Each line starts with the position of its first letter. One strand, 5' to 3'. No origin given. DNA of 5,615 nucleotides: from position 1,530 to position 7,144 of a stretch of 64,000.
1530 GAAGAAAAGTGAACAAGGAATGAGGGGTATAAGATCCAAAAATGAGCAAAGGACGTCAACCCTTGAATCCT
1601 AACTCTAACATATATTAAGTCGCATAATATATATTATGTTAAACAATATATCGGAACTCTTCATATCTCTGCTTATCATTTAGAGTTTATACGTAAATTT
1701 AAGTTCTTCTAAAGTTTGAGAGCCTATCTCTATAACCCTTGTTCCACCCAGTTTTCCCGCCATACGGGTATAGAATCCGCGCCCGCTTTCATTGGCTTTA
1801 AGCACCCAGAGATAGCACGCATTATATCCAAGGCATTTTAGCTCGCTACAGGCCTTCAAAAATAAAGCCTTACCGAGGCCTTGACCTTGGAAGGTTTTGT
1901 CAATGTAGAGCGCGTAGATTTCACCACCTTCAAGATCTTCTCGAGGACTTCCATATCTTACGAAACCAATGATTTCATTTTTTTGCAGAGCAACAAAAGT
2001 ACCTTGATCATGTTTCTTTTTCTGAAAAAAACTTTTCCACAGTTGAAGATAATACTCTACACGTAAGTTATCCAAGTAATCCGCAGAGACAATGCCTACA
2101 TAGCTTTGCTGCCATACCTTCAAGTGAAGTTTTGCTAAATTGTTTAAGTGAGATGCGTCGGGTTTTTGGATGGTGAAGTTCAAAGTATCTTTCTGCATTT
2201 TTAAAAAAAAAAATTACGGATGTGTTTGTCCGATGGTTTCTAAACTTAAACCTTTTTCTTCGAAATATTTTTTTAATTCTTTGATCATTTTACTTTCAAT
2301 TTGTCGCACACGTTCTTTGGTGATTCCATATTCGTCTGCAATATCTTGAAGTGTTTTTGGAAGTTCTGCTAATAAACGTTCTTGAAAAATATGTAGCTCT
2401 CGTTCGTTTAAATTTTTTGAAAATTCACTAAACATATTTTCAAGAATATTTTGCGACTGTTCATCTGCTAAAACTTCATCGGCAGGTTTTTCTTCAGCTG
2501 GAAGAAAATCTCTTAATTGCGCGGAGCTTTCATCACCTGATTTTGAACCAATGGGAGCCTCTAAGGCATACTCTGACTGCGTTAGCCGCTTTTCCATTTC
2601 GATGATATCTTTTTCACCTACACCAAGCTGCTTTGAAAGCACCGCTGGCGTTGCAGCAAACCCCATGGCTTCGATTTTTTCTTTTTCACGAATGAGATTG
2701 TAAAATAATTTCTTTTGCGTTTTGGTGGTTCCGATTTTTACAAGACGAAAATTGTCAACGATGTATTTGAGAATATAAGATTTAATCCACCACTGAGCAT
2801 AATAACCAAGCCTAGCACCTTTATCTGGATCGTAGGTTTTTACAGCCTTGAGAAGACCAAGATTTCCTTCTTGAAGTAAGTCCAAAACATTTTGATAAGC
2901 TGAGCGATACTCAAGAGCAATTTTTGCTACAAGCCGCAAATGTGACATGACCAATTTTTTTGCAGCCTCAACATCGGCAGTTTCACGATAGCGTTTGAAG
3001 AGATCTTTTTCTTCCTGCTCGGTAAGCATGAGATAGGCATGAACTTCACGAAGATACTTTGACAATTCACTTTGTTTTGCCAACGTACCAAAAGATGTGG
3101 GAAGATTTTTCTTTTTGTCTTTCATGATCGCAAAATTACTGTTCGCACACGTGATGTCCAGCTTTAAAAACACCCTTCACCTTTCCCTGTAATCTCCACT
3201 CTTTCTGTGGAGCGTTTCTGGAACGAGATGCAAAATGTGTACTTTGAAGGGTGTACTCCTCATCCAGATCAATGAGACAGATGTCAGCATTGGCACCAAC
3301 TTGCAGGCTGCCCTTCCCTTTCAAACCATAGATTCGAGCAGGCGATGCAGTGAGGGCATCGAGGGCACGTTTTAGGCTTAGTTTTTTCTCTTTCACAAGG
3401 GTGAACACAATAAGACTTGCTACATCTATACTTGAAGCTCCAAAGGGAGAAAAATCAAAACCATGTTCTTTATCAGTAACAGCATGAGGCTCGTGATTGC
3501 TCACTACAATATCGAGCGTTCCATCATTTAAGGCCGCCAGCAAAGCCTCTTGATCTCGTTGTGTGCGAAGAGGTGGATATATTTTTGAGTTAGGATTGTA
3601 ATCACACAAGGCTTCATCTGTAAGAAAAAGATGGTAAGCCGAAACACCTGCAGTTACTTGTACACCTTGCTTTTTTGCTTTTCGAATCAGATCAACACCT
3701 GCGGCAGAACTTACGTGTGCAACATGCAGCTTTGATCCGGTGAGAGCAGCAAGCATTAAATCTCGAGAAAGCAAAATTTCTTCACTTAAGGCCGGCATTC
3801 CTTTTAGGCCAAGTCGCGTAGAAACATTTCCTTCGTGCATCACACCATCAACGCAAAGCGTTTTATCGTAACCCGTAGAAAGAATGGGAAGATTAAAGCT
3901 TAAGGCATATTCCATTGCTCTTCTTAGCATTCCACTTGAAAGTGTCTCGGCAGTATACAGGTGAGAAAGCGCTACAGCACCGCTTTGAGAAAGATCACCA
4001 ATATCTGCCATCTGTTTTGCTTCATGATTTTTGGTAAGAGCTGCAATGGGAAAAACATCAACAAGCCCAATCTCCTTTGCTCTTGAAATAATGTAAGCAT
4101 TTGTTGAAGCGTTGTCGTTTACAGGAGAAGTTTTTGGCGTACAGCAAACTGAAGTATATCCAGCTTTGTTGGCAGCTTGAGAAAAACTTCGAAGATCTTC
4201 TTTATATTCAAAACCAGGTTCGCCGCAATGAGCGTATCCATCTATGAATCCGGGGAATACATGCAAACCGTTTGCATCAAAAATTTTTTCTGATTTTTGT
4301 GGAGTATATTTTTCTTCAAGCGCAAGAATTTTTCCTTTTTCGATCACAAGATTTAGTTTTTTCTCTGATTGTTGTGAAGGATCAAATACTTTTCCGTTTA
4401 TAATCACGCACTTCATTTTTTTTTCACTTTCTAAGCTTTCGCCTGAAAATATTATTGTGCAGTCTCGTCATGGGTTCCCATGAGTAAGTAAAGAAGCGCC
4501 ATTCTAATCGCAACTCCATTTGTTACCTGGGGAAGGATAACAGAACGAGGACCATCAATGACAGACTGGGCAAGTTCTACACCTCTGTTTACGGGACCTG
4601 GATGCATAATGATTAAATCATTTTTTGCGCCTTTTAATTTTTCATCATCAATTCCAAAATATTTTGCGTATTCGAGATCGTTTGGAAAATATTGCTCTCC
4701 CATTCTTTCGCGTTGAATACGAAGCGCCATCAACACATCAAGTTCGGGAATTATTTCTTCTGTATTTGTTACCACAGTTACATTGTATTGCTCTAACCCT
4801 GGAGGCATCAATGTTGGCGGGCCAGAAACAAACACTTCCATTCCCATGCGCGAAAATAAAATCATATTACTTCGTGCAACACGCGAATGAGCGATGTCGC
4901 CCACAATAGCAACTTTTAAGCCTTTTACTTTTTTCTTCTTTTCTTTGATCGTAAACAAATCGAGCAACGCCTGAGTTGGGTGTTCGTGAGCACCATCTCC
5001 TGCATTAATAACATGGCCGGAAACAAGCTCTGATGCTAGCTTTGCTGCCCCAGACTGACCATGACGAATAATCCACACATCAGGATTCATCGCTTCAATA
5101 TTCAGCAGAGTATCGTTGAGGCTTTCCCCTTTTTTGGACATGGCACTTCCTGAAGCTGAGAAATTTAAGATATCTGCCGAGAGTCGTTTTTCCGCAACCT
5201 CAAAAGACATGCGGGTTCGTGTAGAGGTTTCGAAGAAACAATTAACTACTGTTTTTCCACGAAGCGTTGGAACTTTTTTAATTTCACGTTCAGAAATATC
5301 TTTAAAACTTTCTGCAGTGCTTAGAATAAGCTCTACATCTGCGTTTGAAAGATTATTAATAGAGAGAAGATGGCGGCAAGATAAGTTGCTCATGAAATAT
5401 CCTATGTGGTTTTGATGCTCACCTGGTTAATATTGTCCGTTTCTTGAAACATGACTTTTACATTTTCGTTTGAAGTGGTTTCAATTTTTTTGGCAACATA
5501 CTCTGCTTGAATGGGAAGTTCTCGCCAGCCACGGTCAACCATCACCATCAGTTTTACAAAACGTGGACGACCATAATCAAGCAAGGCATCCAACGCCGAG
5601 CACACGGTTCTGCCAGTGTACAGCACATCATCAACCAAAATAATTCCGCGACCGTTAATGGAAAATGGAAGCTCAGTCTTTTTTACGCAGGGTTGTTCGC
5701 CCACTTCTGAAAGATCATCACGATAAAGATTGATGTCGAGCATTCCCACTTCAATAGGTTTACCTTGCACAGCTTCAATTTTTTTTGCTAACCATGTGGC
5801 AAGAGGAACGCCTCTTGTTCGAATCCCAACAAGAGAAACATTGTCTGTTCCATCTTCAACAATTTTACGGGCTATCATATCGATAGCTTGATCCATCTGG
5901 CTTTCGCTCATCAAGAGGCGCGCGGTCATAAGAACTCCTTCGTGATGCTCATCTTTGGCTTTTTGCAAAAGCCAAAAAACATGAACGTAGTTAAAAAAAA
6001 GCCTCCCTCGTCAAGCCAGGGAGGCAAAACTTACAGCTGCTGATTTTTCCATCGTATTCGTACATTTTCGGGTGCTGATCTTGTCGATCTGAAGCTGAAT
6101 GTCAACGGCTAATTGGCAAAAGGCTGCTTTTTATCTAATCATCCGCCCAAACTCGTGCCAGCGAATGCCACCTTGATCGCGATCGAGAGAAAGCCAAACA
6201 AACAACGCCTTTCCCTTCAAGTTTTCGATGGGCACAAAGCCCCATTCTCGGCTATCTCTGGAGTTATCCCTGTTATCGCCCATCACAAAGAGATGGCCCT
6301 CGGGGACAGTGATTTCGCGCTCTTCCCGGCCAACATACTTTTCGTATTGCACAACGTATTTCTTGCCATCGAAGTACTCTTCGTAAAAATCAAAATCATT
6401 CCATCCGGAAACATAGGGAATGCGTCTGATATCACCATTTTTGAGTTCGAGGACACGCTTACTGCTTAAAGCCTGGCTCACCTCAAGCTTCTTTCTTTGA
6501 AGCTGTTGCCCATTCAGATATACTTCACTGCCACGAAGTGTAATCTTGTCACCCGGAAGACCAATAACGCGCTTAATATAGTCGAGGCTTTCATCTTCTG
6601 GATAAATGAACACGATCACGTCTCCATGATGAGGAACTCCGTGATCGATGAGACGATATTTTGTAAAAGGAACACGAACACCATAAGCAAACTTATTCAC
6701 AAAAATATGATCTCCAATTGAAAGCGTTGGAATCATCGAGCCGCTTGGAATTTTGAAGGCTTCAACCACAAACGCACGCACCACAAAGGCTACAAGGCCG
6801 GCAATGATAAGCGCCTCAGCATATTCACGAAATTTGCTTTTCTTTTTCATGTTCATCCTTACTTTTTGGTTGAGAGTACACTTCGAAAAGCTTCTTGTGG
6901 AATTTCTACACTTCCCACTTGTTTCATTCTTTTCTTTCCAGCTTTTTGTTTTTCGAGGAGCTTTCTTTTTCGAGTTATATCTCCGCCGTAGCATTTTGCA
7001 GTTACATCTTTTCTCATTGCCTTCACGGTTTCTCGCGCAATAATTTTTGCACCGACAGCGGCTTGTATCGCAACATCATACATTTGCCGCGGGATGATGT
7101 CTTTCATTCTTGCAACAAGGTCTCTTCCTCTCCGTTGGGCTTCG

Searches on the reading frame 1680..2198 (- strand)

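Call 61: search_protein_families(library=pfam, proteins=[window:1680-2198:-], max_evalue=0.0001)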
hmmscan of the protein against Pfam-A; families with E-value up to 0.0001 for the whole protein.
window:1680-2198:- (172 aa): 4 families
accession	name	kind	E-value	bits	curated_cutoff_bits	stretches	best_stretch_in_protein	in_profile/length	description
PF00583.31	Acetyltransf_1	-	3.2e-17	63.3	20.7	1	55-147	27-114/116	Acetyltransferase (GNAT) family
PF13508.13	Acetyltransf_7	-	9.1e-12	45.6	27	1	65-146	3-80/84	Acetyltransferase (GNAT) domain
PF13673.13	Acetyltransf_10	-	3.9e-09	37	23.6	1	62-146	28-105/128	Acetyltransferase (GNAT) domain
PF08445.16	FR47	-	1.4e-06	28.6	22.1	1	88-149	18-78/86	FR47-like protein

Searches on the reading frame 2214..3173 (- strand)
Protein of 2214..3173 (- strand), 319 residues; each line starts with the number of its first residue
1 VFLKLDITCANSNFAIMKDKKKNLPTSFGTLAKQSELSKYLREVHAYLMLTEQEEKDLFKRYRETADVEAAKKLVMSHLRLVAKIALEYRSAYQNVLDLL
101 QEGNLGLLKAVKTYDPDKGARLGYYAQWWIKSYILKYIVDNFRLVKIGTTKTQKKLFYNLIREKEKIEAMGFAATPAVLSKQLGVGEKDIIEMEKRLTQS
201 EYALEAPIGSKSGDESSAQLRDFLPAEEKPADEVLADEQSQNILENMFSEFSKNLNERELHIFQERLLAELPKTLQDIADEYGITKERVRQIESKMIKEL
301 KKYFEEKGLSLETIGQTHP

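Call 61: search_protein_families(library=pfam, proteins=[window:2214-3173:-], max_evalue=0.0001)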
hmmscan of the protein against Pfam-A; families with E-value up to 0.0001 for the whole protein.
window:2214-3173:- (319 aa): 2 families
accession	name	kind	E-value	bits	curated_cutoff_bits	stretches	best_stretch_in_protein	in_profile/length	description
PF04542.20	Sigma70_r2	-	2.8e-16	59.5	24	1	74-140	1-67/71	Sigma-70 region 2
PF04545.22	Sigma70_r4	-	5.1e-11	42.3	24.1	1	254-302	4-50/50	Sigma-70, region 4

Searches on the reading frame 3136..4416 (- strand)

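Call 61: search_protein_families(library=pfam, proteins=[window:3136-4416:-], max_evalue=0.0001)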
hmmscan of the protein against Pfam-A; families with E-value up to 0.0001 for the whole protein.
window:3136-4416:- (426 aa): 2 families
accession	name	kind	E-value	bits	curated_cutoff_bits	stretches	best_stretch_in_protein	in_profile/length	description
PF01979.26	Amidohydro_1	-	3e-16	60.1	25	1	53-421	2-343/345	Amidohydrolase family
PF07969.17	Amidohydro_3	-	4.4e-13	50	29.7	1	342-393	403-454/472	Amidohydrolase family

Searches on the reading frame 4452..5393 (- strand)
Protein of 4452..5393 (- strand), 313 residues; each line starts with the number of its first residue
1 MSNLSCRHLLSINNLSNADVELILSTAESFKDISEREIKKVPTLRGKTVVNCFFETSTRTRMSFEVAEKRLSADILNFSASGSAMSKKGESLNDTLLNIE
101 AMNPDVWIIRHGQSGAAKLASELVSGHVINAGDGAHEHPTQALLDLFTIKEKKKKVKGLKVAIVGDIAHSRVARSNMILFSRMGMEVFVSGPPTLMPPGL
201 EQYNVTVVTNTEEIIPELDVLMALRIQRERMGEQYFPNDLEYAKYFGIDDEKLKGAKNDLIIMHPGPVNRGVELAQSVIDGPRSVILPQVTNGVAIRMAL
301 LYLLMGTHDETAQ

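Call 61: search_protein_families(library=pfam, proteins=[window:4452-5393:-], max_evalue=0.0001)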
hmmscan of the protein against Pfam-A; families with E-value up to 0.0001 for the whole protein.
window:4452-5393:- (313 aa): 2 families
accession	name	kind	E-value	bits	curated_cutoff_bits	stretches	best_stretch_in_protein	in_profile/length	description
PF02729.26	OTCace_N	-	1.2e-43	149.2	29.9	1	7-151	1-148/148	Aspartate/ornithine carbamoyltransferase, carbamoyl-P binding domain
PF00185.30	OTCace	-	1.7e-28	100.1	29.4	1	157-304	1-157/157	Aspartate/ornithine carbamoyltransferase, Asp/Orn binding domain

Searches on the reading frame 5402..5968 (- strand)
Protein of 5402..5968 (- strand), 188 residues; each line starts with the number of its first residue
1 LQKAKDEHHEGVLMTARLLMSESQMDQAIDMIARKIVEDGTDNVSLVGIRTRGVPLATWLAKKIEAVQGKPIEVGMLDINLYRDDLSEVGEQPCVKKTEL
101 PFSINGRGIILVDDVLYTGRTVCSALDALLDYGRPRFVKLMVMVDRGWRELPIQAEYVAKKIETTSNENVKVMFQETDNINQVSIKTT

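Call 61: search_protein_families(library=pfam, proteins=[window:5402-5968:-], max_evalue=0.0001)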
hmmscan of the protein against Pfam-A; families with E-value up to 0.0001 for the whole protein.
window:5402-5968:- (188 aa): 2 families
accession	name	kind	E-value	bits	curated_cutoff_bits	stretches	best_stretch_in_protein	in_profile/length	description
PF00156.33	Pribosyltran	-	1.9e-21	76.5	26.3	1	25-170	11-150/158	Phosphoribosyl transferase domain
PF14681.12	UPRTase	-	3e-05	24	27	1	77-141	94-156/206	Uracil phosphoribosyltransferase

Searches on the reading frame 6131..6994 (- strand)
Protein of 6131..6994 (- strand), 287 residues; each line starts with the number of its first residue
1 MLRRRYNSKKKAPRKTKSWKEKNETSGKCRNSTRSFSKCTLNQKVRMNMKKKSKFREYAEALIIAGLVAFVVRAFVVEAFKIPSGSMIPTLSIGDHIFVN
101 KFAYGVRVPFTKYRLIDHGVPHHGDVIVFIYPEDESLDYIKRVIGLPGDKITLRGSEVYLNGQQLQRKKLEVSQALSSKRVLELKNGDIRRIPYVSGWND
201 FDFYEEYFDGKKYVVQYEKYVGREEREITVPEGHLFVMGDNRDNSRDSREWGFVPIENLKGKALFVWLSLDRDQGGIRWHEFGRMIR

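Call 61: search_protein_families(library=pfam, proteins=[window:6131-6994:-], max_evalue=0.0001)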
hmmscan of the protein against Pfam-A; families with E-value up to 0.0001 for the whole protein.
window:6131-6994:- (287 aa): 1 family
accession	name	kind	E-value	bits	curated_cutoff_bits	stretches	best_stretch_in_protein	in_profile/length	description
PF10502.14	Peptidase_S26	-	3e-51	174.2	22.9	1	56-267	2-167/168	Signal peptidase, peptidase S26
